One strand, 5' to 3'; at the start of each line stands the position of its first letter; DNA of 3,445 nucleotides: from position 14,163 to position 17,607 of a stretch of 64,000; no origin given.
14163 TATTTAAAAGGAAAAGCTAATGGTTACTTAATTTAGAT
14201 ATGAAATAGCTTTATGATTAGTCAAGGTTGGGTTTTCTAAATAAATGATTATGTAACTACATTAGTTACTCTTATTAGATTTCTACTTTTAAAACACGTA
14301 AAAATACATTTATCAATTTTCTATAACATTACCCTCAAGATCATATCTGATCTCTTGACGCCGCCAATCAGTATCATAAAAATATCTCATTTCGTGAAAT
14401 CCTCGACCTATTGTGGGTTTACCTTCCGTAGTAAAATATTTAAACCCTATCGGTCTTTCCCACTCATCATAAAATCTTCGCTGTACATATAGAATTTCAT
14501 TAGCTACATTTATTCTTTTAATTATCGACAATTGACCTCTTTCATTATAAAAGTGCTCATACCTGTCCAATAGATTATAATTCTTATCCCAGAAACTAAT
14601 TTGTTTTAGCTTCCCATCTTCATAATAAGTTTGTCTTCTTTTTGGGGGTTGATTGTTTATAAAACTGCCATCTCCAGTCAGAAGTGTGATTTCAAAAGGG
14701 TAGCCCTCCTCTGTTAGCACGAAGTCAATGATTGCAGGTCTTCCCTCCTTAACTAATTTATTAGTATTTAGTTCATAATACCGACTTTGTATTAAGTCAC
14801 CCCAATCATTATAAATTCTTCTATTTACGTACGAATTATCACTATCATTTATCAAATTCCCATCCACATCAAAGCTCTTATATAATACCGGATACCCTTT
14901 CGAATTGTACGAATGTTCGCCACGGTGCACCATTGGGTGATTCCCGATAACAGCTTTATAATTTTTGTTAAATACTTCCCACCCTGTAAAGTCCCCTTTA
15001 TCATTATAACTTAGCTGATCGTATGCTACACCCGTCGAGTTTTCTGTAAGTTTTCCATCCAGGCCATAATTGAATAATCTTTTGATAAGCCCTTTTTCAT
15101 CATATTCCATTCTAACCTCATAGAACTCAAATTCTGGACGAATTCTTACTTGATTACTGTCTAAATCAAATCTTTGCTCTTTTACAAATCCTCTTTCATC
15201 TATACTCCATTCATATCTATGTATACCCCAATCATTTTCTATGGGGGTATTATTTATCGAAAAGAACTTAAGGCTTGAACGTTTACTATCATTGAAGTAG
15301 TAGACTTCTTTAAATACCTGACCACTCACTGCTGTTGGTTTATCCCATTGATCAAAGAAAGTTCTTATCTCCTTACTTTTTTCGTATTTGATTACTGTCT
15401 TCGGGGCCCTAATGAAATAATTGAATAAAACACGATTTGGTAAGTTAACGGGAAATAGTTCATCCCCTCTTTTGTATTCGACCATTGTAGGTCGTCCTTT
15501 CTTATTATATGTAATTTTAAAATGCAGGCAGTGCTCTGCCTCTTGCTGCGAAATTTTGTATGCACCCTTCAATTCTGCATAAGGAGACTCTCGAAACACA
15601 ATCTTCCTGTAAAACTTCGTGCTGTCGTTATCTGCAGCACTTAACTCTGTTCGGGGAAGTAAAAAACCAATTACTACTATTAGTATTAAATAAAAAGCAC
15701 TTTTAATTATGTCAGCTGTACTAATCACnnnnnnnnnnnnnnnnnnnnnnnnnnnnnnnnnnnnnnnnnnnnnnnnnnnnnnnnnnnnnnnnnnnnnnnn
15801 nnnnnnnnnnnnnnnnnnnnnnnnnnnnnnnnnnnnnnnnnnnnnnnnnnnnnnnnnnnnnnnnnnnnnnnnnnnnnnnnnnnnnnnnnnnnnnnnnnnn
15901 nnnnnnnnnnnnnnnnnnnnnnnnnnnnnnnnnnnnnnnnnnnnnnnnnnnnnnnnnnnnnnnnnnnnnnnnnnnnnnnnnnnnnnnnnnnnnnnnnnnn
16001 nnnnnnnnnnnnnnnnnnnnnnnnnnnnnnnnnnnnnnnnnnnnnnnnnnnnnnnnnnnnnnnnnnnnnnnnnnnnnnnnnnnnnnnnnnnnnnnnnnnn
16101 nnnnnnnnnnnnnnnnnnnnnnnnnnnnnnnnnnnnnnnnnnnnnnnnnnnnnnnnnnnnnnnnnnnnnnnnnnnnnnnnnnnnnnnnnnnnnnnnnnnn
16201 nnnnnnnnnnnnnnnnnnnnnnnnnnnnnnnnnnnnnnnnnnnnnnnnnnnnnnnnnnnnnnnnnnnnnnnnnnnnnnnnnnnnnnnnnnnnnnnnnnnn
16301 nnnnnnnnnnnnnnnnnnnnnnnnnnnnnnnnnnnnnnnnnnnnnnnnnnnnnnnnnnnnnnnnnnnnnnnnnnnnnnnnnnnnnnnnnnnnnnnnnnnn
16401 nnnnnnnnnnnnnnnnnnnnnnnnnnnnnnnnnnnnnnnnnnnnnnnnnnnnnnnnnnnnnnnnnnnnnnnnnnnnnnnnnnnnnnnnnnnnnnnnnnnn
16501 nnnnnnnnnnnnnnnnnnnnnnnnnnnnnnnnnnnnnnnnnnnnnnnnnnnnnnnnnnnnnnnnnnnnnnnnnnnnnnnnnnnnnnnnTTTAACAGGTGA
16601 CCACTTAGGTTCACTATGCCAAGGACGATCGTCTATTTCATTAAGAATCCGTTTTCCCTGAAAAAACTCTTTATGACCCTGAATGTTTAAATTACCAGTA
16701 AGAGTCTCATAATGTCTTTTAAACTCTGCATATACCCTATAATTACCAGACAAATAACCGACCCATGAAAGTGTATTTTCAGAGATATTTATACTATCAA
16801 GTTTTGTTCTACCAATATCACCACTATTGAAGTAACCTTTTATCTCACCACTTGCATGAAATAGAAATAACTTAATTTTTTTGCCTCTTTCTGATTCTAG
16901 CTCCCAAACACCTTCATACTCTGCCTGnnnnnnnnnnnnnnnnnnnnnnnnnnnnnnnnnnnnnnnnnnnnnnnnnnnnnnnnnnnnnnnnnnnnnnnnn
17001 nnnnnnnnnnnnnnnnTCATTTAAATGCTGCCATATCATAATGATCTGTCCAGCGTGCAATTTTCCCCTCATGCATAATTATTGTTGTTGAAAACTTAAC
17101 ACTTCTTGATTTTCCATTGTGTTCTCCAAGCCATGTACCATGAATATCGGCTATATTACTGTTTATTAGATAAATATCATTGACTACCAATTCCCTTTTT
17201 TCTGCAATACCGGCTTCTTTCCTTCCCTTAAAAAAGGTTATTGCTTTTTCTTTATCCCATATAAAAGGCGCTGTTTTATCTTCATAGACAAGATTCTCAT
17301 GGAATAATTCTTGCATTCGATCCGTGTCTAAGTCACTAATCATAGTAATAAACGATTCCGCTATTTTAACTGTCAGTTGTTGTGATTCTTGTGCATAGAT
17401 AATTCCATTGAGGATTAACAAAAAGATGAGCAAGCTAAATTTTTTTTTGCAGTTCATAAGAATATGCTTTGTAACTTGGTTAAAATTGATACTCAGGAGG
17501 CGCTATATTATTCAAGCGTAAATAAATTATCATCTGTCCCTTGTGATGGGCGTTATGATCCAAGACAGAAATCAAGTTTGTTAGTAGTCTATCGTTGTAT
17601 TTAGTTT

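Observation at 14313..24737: SusC/SusD pair followed by four exported non-CAZyme proteins and a LytTR two-component system: candidate undescribed outer-membrane uptake/processing module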

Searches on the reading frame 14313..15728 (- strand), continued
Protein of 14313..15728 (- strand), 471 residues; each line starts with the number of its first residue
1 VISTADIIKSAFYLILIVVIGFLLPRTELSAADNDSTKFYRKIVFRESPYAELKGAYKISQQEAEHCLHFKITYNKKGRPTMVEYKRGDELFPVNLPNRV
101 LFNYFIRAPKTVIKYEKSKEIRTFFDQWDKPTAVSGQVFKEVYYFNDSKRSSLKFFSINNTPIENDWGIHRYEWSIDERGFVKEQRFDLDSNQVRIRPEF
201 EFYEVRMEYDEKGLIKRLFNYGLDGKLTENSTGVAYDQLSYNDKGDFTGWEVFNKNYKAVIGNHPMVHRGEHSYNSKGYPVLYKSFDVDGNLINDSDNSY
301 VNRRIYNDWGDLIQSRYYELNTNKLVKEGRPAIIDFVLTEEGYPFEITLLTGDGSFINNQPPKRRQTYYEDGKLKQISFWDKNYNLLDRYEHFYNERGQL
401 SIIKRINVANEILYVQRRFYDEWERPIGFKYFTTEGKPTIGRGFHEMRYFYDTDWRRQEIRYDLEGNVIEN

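Call 53: predict_structure(alignment_id=A2)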
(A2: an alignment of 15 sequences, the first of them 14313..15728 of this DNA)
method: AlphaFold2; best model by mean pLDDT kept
length: 471 residues; sequences in the alignment: 15
mean_pLDDT: 87.1   pTM: 0.81
mean pLDDT of the five models: 87.1, 86.9, 86.2, 85.7, 85.0
residues with pLDDT >= 90: 290; 70-90: 133; 50-70: 31; < 50: 17
segments of 3 or more residues with pLDDT < 50: 24-32, 97-103
pLDDT, mean of each block of 10 residues (from residue 1): 71 79 46 75 78 89 94 93 93 59 67 94 92 86 92 93 86 94 92 76 89 92 91 93 92 98 92 93 96 87 92 90 73 91 91 85 92 91 94 90 97 96 85 97 93 68 96 78
secondary structure, 60 per line:
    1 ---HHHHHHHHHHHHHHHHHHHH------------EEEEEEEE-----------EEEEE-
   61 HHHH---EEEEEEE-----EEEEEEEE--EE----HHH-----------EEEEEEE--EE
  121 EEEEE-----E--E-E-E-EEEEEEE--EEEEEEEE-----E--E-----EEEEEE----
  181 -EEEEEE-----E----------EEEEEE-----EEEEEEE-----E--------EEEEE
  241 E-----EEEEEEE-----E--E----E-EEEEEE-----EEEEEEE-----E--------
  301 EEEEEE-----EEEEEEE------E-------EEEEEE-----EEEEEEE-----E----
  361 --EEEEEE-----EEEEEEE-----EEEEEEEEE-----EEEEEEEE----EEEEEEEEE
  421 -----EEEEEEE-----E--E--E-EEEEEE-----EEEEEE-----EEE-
elements in order: H4-23 E36-43 E55-59 H61-64 E68-74 E80-87 E110-116 E119-125 E140-146 E149-156 E171-176 E182-187 E204-209 E215-221 E236-241 E247-253 E269-274 E280-286 E301-306 E312-318 E333-338 E344-350 E363-368 E374-380 E386-394 E400-407 E412-420 E426-432 E446-451 E457-462 E468-470

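Call 56: fold_search(model_id=the predicted structure, library=pdb)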
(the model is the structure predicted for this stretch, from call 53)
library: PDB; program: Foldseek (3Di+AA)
matches with E <= 10: 821; with E <= 0.001: 70
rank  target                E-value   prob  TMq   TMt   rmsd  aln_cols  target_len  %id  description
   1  7q97_A                2.5e-13  1.00  0.14  0.08  22.6       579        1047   12  Structure of the bacterial type VI secretion system effector RhsA. (released 2021-12-22)
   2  8qja_D                3.5e-13  1.00  0.14  0.09  19.3       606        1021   10  T6SS-linked Rhs repeat protein - Advenella mimigardefordensis VgrG-Rhs core (released 2024-09-25)
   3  7pq5                  5.0e-13  1.00  0.21  0.12  14.8       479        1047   13  Photorhabdus laumondii T6SS-associated Rhs protein carrying the Tre23 toxin domain (released 2021-12-01)
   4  8qja_A                1.8e-12  1.00  0.14  0.09  19.9       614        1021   10  T6SS-linked Rhs repeat protein - Advenella mimigardefordensis VgrG-Rhs core (released 2024-09-25)
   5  8qja_C                4.4e-12  1.00  0.23  0.13  14.0       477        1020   12  T6SS-linked Rhs repeat protein - Advenella mimigardefordensis VgrG-Rhs core (released 2024-09-25)
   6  8cp6_B                5.1e-12  1.00  0.15  0.11  16.3       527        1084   13  Type six secretion system exported effector 5 (Tse5) (released 2023-12-06)
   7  8qjc                  9.7e-12  1.00  0.21  0.13  14.7       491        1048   13  T6SS-linked Rhs repeat protein - Salmonella bongori Rhs-core domain with toxin domain (released 2024-09-25)
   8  8h8a_A                1.2e-11  1.00  0.27  0.17  13.7       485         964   15  Type VI secretion system effector RhsP in its post-autoproteolysis and monomeric form (released 2023-01-18)
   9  8qjd_B                1.2e-11  1.00  0.17  0.09  20.8       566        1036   10  T6SS-linked Rhs repeat protein - Salmonella bongori Rhs-core domain (released 2024-09-25)
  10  8uy4_A                1.6e-11  1.00  0.14  0.08  19.5       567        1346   12  Acinetobacter baumannii Tse15 Rhs effector (released 2024-10-09)
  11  8qjb_A                2.1e-11  1.00  0.16  0.09  19.9       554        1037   11  T6SS-linked Rhs repeat protein - Salmonella bongori Rhs-core domain extended N-terminus (released 2024-09-25)
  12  8uxt                  3.7e-11  1.00  0.21  0.11  14.5       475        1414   13  Acinetobacter baumannii Tse15 Rhs effector, toxin cleavage mutant (D1369N, D1391N) (released 2024-10-09)
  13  8h8b                  4.2e-11  1.00  0.29  0.17  12.3       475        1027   15  Type VI secretion system effector RhsP in its pre-autoproteolysis and monomeric form (released 2023-01-18)
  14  8r54_A                2.8e-10  1.00  0.15  0.06  20.4       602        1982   12  Mouse teneurin-3 non-compact subunit - A0B0 isoform (released 2024-05-08)
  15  7ban_A                4.3e-10  1.00  0.18  0.07  19.3       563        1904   12  human Teneurin4 Mut C2 (released 2022-01-12)
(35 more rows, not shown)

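Call 92: search_protein_families(library=padloc, proteins=[window:14313-15728:-], max_evalue=0.001)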
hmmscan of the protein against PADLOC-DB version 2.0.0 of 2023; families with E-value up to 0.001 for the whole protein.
window:14313-15728:- (471 aa): 0 families

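Call 93: find_encoding_contigs(protein=P0008, flank=7000, max_places=1)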
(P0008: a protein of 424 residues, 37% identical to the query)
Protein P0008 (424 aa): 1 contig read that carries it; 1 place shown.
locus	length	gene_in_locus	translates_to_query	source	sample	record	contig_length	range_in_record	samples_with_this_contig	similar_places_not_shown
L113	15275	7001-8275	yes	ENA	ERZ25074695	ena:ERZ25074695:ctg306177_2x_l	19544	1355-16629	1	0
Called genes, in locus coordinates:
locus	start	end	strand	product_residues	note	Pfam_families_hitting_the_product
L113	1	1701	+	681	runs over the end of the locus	PF02347:GDC-P, PF09112:N-glycanase_N (weak)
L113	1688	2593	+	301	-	PF02347:GDC-P (faint), PF21478:GcvP2_C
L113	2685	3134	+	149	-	-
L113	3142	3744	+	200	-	PF08545:ACP_syn_III, PF08541:ACP_syn_III_C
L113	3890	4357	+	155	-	-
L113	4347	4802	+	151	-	PF05050:Methyltransf_21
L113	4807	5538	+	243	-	PF00535:Glycos_transf_2, PF13641:Glyco_tranf_2_3 (weak)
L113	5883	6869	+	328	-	PF12833:HTH_18, PF00165:HTH_AraC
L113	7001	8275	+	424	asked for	-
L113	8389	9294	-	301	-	PF08240:ADH_N, PF01262:AlaDh_PNT_C (weak), PF00107:ADH_zinc_N, PF13602:ADH_zinc_N_2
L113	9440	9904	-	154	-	PF25539:Bestrophin_2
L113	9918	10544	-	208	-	PF25539:Bestrophin_2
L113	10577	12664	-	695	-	PF00676:E1_dh, PF02779:Transket_pyr, PF02780:Transketolase_C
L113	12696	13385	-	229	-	PF01063:Aminotran_4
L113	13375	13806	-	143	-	-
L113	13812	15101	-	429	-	PF00364:Biotin_lipoyl, PF02817:E3_binding (faint), PF00198:2-oxoacid_dh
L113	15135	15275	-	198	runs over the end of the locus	PF00132:Hexapep, PF25084:LbH_EIF2B (faint), PF25087:GMPPB_C (faint), PF14602:Hexapep_2 (faint), PF00132:Hexapep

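Call 94: find_encoding_contigs(protein=P0014, flank=7000, max_places=1)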
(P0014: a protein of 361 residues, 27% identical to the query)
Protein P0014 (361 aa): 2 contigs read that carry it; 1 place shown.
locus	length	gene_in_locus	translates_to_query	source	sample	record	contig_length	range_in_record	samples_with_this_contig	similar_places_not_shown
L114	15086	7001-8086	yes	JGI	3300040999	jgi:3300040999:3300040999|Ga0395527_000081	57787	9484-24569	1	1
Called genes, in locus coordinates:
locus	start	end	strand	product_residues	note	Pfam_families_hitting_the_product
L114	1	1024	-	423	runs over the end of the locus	-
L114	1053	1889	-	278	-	PF00106:adh_short, PF08659:KR (faint), PF13561:adh_short_C2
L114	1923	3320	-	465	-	PF02614:UxaC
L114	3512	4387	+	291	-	PF04962:KduI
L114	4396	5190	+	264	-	PF00106:adh_short, PF08659:KR, PF13561:adh_short_C2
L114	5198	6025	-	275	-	-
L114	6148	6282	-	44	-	-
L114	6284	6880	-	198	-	PF18955:DUF5698, PF10035:DUF2179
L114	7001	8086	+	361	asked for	-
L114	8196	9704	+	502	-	PF00248:Aldo_ket_red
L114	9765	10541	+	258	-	PF01416:PseudoU_synth_1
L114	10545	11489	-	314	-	PF04055:Radical_SAM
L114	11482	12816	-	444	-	PF00733:Asn_synthase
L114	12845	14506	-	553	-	PF01839:FG-GAP (faint), PF13517:FG-GAP_3, PF07593:UnbV_ASPIC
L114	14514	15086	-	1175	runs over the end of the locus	PF13374:TPR_10 (faint), PF13424:TPR_12 (faint), PF13428:TPR_14 (faint), PF00515:TPR_1 (weak), PF07719:TPR_2 (weak), PF13181:TPR_8 (faint), PF14559:TPR_19 (weak), PF13517:FG-GAP_3, +5 more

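Call 95: find_encoding_contigs(protein=P0005, flank=7000, max_places=1)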
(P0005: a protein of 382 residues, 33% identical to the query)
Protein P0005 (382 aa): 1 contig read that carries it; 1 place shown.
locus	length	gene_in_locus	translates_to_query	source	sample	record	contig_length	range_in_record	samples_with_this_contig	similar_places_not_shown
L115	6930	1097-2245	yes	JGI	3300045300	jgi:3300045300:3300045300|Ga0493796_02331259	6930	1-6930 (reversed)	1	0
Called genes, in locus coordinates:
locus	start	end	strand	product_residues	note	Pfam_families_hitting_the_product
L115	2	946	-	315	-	?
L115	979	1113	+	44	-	-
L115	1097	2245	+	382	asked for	-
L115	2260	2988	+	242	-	PF13365:Trypsin_2 (weak)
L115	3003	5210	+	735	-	PF20256:MoCoBD_2, PF02738:MoCoBD_1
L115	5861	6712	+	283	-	PF00165:HTH_AraC (weak), PF12833:HTH_18, PF01035:DNA_binding_1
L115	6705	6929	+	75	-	?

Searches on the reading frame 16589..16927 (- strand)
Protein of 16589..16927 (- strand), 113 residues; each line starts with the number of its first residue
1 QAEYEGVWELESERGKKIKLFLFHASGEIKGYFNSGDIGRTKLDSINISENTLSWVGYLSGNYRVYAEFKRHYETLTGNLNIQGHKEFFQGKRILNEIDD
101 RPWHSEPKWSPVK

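Call 100: search_solved_structures(query=window:16589-16927:-, max_evalue=10)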
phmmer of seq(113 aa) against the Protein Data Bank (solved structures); distinct sequences matched with E-value up to 10: 2.
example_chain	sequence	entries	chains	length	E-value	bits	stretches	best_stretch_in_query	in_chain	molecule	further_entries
2gtl_N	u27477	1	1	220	1.5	12.1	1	65-104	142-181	Extracellular hemoglobin linker L2 subunit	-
5m3l_N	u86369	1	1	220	1.6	12.1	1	65-104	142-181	Extracellular hemoglobin linker L2 subunit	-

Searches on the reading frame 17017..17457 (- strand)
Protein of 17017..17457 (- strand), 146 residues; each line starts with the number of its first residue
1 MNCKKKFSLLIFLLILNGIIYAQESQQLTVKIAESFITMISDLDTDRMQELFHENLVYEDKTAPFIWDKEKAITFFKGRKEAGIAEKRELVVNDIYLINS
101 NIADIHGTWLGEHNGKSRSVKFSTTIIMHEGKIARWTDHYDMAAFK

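Call 4: search_protein_families(library=pfam, proteins=[window:17017-17457:-], max_evalue=0.01)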
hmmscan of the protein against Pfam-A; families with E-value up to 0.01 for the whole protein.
window:17017-17457:- (146 aa): 2 families
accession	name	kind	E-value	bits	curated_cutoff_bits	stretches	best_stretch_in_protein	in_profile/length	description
PF12680.13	SnoaL_2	-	5.2e-05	24.2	27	1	34-136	2-102/102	SnoaL-like domain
PF14534.12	DUF4440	-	0.0014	19.5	25.2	1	37-126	9-98/107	Domain of unknown function (DUF4440)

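Call 5: search_protein_families(library=ncbifam, proteins=[window:17017-17457:-], max_evalue=0.01)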
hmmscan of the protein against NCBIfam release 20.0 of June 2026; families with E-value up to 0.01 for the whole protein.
window:17017-17457:- (146 aa): 1 family
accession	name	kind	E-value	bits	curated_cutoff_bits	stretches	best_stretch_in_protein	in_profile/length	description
TIGR02096.1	TIGR02096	subfamily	1.2e-05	25.7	97.1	1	31-145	2-124/129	ketosteroid isomerase-related protein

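Call 92: search_protein_families(library=padloc, proteins=[window:17017-17457:-], max_evalue=0.001)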
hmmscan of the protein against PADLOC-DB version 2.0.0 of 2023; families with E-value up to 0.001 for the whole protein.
window:17017-17457:- (146 aa): 0 families

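Call 99: search_solved_structures(query=window:17017-17457:-, max_evalue=1)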
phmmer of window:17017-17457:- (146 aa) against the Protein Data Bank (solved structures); distinct sequences matched with E-value up to 1: 9.
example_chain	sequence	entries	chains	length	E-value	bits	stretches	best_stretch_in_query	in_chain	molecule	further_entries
5cf2_A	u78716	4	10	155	0.19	15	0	31-145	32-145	Limonene-1,2-epoxide hydrolase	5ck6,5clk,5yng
5cf1_A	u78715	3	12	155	0.25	14.6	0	31-145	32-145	Limonene-1,2-epoxide hydrolase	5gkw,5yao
5aih_A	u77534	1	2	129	0.26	14.5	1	33-145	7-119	LIMONENE-1,2-EPOXIDE HYDROLASE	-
1nww_A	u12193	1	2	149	0.28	14.4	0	31-145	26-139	Limonene-1,2-epoxide hydrolase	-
1nu3_A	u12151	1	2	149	0.28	14.4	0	31-145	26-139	limonene-1,2-epoxide hydrolase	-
5aii_A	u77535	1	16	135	0.31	14.3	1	33-145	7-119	LIMONENE-1,2-EPOXIDE HYDROLASE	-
4xby_C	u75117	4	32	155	0.43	13.8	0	31-145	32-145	Limonene-1,2-epoxide hydrolase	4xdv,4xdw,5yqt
5l07_A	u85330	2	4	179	0.45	13.8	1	56-134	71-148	Quorum-sensing transcriptional activator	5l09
4xbt_A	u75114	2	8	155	0.56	13.5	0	31-143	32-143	Limonene-1,2-epoxide hydrolase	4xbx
